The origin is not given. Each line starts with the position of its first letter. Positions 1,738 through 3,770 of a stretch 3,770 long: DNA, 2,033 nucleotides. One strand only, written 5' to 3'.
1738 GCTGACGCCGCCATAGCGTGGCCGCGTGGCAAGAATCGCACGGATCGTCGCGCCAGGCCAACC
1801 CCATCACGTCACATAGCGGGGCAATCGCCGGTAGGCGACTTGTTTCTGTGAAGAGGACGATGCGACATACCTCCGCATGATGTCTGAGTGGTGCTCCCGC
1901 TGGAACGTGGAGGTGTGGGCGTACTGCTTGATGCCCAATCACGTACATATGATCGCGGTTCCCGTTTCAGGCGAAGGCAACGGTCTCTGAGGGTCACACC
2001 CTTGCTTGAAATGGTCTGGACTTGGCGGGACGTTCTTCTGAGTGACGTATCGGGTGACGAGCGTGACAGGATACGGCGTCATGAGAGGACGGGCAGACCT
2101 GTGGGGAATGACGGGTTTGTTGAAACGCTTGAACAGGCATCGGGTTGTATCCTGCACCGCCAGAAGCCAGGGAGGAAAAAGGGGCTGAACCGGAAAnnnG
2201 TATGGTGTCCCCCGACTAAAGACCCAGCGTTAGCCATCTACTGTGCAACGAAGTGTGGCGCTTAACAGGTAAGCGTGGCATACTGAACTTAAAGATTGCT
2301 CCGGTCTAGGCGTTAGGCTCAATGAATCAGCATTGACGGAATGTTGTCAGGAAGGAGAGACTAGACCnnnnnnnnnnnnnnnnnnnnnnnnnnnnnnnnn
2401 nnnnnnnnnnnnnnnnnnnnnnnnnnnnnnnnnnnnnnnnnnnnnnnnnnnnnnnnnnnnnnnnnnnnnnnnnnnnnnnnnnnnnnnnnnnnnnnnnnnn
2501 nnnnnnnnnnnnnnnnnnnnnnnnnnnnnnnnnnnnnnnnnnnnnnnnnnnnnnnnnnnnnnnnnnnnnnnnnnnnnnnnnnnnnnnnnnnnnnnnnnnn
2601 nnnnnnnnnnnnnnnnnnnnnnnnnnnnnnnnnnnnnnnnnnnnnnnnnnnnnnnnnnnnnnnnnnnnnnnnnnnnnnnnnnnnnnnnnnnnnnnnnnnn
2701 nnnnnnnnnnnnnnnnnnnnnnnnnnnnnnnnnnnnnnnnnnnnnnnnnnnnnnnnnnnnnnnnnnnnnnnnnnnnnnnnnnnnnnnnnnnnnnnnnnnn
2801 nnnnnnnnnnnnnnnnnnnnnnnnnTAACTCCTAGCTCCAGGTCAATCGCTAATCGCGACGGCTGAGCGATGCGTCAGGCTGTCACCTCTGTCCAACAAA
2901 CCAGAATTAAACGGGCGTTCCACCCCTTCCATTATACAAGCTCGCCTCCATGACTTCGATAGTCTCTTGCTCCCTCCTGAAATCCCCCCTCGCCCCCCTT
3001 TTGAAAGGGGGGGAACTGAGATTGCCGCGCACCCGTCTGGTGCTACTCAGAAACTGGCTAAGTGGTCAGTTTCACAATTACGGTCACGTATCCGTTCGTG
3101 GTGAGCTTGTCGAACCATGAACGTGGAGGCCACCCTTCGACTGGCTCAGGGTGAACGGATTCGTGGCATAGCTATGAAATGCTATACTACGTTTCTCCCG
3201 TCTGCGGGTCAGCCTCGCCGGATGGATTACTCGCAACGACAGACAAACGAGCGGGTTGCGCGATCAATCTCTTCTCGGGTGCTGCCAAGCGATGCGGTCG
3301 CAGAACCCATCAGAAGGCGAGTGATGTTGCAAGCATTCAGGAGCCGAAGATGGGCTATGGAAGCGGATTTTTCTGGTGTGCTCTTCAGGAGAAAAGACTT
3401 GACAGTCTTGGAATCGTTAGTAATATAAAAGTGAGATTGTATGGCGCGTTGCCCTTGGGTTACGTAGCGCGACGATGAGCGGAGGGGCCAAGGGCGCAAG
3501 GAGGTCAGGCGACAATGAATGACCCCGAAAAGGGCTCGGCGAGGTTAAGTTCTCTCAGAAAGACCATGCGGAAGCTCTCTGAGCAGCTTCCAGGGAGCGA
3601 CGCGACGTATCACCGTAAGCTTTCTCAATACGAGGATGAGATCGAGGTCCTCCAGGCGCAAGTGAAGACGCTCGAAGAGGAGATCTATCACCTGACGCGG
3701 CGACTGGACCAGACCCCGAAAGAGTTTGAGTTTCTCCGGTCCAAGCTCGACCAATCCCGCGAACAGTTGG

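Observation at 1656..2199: Fossil of an IS200-like/RayT-like HuH (Y1) transposase with an ATA start, frameshifts and an internal deletion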

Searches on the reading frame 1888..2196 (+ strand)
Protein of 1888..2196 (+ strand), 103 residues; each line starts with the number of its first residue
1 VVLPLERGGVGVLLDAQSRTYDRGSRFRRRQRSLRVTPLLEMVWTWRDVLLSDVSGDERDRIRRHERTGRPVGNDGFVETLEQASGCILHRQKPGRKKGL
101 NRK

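Call 5: search_protein_families(library=ncbifam, proteins=[window:1888-2196:+], max_evalue=1)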
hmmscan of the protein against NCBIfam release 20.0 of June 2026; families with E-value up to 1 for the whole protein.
seq(103 aa): 0 families

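Call 6: search_protein_families(library=pfam, proteins=[window:1888-2196:+], max_evalue=1)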
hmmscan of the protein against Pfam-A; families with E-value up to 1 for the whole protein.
seq(103 aa): 0 families

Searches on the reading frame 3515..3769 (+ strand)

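Call 5: search_protein_families(library=ncbifam, proteins=[window:3515-3769:+], max_evalue=1)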
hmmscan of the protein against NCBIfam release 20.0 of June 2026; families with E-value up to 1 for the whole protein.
window:3515-3769:+ (85 aa): 30 families (the best 25 are shown)
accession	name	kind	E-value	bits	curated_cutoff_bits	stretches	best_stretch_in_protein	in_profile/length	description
NF045487.1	ASRP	equivalog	0.00025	19.8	300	1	9-83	390-467/593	archaea-specific SMC-related protein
NF033885.1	conj_TraP_IncI1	equivalog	0.00057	19.7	135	1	10-76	76-142/217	conjugal transfer protein TraP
NF003409.0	PRK04778.1-3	equivalog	0.0006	18.7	562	1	3-85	191-271/570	septation ring formation regulator EzrA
TIGR02168.1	SMC_prok_B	equivalog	0.0018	16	567.35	1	29-79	758-822/1181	chromosome segregation protein SMC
TIGR01843.1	type_I_hlyD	subfamily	0.0019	17.3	208.65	1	19-82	121-184/422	HlyD family type I secretion periplasmic adaptor subunit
TIGR02169.1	SMC_prok_A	equivalog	0.0027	15.5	729.4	1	14-82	405-476/1165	chromosome segregation protein SMC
NF047516.1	LA_3659_fam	equivalog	0.0028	17.3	36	1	6-85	19-98/221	LA_3659 family protein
NF047514.1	SpiroCoCo_N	equivalog_domain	0.0028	17.3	75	1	6-85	19-98/221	SpiroCoCo family coiled-coil protein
TIGR04523.1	Mplasa_alph_rch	subfamily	0.0037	15.3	270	1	18-79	438-499/745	helix-rich protein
NF003034.1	PRK03918.1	equivalog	0.0056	14.7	700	1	11-80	216-284/878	DNA double-strand break repair ATPase Rad50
NF047515.1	SpiroCoCo_C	equivalog_domain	0.0057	15.9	125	1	8-84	120-195/313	SpiroCoCo family coiled-coil protein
NF033928.1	alph_xenorhab_A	subfamily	0.0077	15.6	125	1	10-66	151-206/339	alpha-xenorhabdolysin family binary toxin subunit A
NF047363.1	Zn_ribbon_CdsZ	equivalog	0.0083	15.6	275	1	10-66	20-76/251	zinc ribbon domain regulatory protein CdsZ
NF010535.0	PRK13923.1-3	equivalog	0.01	15.7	257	1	29-83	122-176/193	sporulation-specific transcriptional regulator GerR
NF041034.1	Rad50_Sulf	equivalog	0.01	13.7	1000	1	22-85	651-713/872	DNA double-strand break repair ATPase Rad50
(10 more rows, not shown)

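Call 6: search_protein_families(library=pfam, proteins=[window:3515-3769:+], max_evalue=1)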
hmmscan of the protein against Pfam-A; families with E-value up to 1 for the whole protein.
window:3515-3769:+ (85 aa): 84 families (the best 25 are shown)
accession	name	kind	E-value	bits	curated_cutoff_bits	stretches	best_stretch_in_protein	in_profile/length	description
PF14282.11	FlxA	-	0.00012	22.6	26.3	2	5-61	13-69/101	FlxA-like protein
PF08537.15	NBP1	-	0.00021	21.4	25.8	1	8-77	153-218/330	Fungal Nap binding protein NBP1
PF18504.6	Csm1_N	-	0.00038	21.2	26.3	1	33-65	33-65/70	Csm1 N-terminal domain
PF12329.13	TMF_DNA_bd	-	0.00062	20.1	35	1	37-80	29-72/74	TATA element modulatory factor 1 DNA binding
PF10046.14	BLOC1_2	-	0.00064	20.5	33.4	1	8-62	33-86/96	Biogenesis of lysosome-related organelles complex-1 subunit 2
PF07544.18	Med9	-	0.00097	19.6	26.9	1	16-57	36-73/80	RNA polymerase II transcription mediator complex subunit 9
PF06160.17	EzrA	-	0.001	17.9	39.6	1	3-85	188-268/557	Septation ring formation regulator, EzrA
PF00170.26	bZIP_1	-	0.0017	18.8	27.6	1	41-78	26-63/64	bZIP transcription factor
PF16326.10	ABC_tran_CTD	-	0.0018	18.9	32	1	34-80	8-59/69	ABC transporter C-terminal domain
PF24319.2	DUF7491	-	0.0022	18.6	30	1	13-84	11-78/90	Coiled-coil region of unknown function (DUF7491)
PF08702.15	Fib_alpha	-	0.0026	18.4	29.9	1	14-78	61-125/143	Fibrinogen alpha/beta chain family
PF25764.1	KIF21A_4th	-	0.0042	17.2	33.1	1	20-84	42-104/183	KIF21A-like domain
PF15619.11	Lebercilin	-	0.0042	17.1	34.3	1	8-69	130-191/193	Ciliary protein causing Leber congenital amaurosis disease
PF14584.11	DUF4446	-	0.0043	17.5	27.4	1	9-75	22-86/150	Protein of unknown function (DUF4446)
PF00261.25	Tropomyosin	-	0.0044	16.9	38.6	1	31-84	17-70/242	Tropomyosin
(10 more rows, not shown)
